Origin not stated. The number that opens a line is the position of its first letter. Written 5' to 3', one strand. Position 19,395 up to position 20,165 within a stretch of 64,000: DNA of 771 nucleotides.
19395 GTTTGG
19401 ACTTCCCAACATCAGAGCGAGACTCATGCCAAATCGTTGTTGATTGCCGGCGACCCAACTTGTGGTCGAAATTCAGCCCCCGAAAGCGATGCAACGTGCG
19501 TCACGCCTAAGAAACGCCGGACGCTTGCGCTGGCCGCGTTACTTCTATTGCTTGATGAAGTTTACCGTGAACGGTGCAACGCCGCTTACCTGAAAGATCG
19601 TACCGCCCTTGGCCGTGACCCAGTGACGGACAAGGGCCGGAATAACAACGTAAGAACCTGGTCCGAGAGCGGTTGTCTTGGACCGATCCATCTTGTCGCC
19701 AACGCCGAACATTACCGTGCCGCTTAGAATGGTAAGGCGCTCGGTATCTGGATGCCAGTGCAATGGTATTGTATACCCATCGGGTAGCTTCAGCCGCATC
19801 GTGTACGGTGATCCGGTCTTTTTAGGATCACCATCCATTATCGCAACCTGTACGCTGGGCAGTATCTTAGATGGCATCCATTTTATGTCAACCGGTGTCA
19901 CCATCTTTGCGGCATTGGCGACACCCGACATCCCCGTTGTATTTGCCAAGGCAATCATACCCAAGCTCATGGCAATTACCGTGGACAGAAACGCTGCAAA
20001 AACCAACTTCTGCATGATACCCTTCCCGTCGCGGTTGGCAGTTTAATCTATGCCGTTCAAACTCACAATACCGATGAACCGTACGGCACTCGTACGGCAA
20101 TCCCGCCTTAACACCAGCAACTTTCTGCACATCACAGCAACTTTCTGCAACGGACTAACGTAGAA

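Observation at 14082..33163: tRNA-Ala-anchored, integron-like cassette array with no recombinase in sight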

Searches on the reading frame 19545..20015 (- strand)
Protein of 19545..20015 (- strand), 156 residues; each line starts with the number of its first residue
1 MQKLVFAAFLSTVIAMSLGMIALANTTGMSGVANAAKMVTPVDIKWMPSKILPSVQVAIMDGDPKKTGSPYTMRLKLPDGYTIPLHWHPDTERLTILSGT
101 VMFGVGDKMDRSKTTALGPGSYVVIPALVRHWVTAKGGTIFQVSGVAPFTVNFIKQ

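Call 8: search_protein_families(library=pfam, proteins=[window:19545-20015:-], max_evalue=0.01)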
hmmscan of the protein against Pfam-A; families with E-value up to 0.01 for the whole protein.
window:19545-20015:- (156 aa): 4 families
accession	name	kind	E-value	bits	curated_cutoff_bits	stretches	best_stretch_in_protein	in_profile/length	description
PF07883.17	Cupin_2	-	1.3e-09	38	27.2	1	76-138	4-61/70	Cupin domain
PF00190.28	Cupin_1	-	8.4e-06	25.9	22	1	74-144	37-111/151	Cupin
PF14499.12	DUF4437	-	3.5e-05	23.5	24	1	43-143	143-241/250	Domain of unknown function (DUF4437)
PF12973.13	Cupin_7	-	0.0007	19.8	27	1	37-131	4-85/105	ChrR Cupin-like domain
